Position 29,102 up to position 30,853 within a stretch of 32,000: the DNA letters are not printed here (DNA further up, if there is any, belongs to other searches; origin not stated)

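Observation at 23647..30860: Four copies of a conserved 100-150 nt non-coding module at the heads of unrelated genes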

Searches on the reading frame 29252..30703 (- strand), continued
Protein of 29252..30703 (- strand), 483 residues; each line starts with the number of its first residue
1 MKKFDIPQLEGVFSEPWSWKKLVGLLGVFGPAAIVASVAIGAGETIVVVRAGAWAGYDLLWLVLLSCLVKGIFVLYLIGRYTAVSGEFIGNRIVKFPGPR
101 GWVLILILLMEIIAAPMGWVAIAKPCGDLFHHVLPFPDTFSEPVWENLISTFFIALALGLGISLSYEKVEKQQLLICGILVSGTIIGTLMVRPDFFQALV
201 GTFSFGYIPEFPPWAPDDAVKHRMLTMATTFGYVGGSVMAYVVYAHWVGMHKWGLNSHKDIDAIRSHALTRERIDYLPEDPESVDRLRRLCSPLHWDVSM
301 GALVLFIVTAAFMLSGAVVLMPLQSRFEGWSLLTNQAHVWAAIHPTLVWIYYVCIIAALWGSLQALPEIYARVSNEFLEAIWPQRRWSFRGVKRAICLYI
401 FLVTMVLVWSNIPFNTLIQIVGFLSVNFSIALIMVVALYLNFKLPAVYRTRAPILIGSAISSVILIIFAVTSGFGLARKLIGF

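Call 71: search_protein_families(library=ncbifam, proteins=[L009:3590-4594:-, L009:4760-5788:-, window:29252-30703:-, L018:12755-14341:-, L009:7126-9684:+], max_evalue=0.00001)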
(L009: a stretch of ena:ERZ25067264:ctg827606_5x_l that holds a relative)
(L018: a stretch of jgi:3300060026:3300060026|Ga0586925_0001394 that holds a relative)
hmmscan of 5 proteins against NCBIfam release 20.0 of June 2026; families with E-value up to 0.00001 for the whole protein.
L009:3590-4594:- (334 aa): 7 families
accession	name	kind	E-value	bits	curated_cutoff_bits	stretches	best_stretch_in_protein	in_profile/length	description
TIGR01293.1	Kv_beta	subfamily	1.9e-51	175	365.4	1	1-300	1-304/319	voltage-dependent potassium channel subunit beta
NF007912.0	PRK10625.1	equivalog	1.2e-50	172.8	415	1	1-312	1-337/346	NADP(H)-dependent aldo-keto reductase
NF049922.1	MethglyxlRedYdjG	equivalog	7.6e-46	156.6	550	1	2-309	2-317/326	NADH-dependent methylglyoxal reductase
NF007388.0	PRK09912.1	subfamily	6.3e-45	153.6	448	1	1-316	13-335/346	L-glyceraldehyde 3-phosphate reductase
NF007695.0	PRK10376.1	subfamily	2.8e-21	75.9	280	1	19-211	29-217/290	oxidoreductase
NF008377.0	PRK11172.1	equivalog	8.9e-19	67.7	327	2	36-163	22-140/267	2,5-didehydrogluconate reductase DkgB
NF008598.0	PRK11565.1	equivalog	7.7e-12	44.9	425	1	29-212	27-192/275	2,5-didehydrogluconate reductase DkgA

L009:4760-5788:- (342 aa): 9 families
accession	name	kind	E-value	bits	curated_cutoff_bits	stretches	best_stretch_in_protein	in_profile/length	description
NF008607.0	PRK11579.1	subfamily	1.3e-30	106.5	330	1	3-220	5-223/346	oxidoreductase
TIGR04380.1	myo_inos_iolG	equivalog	2.6e-24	85.7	355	1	4-150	3-150/330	inositol 2-dehydrogenase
NF040723.1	UDP-GlcNAcDh_Arch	equivalog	3.5e-21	76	450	1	4-232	2-222/302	UDP-N-acetylglucosamine 3-dehydrogenase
NF007574.0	PRK10206.1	equivalog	1.7e-20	73.4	352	1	5-248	5-247/345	oxidoreductase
NF052479.1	LevoglcsnDh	equivalog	5.8e-16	58.1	650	1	32-153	40-162/386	levoglucosan dehydrogenase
NF052679.1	InsChiInosDhIolG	equivalog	6.6e-12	45.1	540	1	1-149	1-152/343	bifunctional inositol 2-dehydrogenase/D-chiro-inositol 1-dehydrogenase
NF058563.1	BT_2159_fam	equivalog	4.2e-09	35.9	650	1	3-144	1-142/350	disaccharide 3-dehydrogenase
NF041392.1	XylDh_Gfo6_Halo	equivalog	8.5e-07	28.1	350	1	9-201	25-225/350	D-xylose 1-dehydrogenase Gfo6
NF058561.1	BT_2158_fam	equivalog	8.5e-06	24.6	750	0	21-143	50-175/487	glycoside 3-dehydrogenase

window:29252-30703:- (483 aa): 1 family
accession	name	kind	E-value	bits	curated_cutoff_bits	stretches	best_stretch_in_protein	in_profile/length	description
NF037982.1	Nramp_1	equivalog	6.6e-21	75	50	1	30-436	1-396/404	Nramp family divalent metal transporter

L018:12755-14341:- (528 aa): 39 families (the best 25 are shown)
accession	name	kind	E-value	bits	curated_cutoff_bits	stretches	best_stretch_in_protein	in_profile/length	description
NF052305.1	DioxValDhHalo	equivalog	5e-36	124.6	750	1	14-441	15-428/483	2,5-dioxovalerate dehydrogenase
NF042993.1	AlphKGSA_gudD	equivalog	2.1e-35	122.4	770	1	15-492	15-473/481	alpha-ketoglutaric semialdehyde dehydrogenase GucD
TIGR01780.1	SSADH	subfamily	3.8e-35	121.6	646.35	1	25-429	3-392/448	succinate-semialdehyde dehydrogenase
NF010000.0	PRK13473.1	subfamily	1e-34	120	615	1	14-430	12-413/475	aminobutyraldehyde dehydrogenase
TIGR02299.1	HpaE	equivalog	1.3e-34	119.7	638.35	1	15-315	12-291/488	5-carboxymethyl-2-hydroxymuconate semialdehyde dehydrogenase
NF006992.0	PRK09457.1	subfamily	1.1e-31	110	514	1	17-430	13-410/487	succinylglutamate-semialdehyde dehydrogenase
TIGR03216.1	OH_muco_semi_DH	equivalog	1.5e-31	109.5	693.25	1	16-431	11-421/481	2-hydroxymuconic semialdehyde dehydrogenase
NF009725.0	PRK13252.1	equivalog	1e-29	103.4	593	1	8-456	11-442/488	betaine-aldehyde dehydrogenase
TIGR01804.1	BADH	equivalog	1.2e-29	103.2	668.6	1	15-456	9-434/467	betaine-aldehyde dehydrogenase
TIGR01238.1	D1pyr5carbox3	equivalog_domain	8.1e-29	100.5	485.2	1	18-312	50-316/500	L-glutamate gamma-semialdehyde dehydrogenase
NF045735.1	PaDhStyDPseudo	equivalog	1.1e-28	100.1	850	1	10-492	9-474/483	phenylacetaldehyde dehydrogenase StyD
TIGR03240.1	arg_catab_astD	equivalog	1.5e-27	96.5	579.3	1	16-433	10-411/484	succinylglutamate-semialdehyde dehydrogenase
NF008869.0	PRK11904.1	equivalog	6.9e-27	93.7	747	1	19-421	563-952/1042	bifunctional proline dehydrogenase/L-glutamate gamma-semialdehyde dehydrogenase PutA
NF040648.1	lactal_redase_Meth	equivalog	9e-27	94.2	650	1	36-432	27-404/463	lactaldehyde dehydrogenase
NF002852.0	PRK03137.1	subfamily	9.5e-27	93.9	648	1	18-459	49-475/514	L-glutamate gamma-semialdehyde dehydrogenase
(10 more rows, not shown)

L009:7126-9684:+ (852 aa): 1 family
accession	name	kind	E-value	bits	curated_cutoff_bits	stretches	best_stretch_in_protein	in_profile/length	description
NF038032.1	CehA_McbA_metalo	domain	2.8e-37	128.8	80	1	450-772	1-312/315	CehA/McbA family metallohydrolase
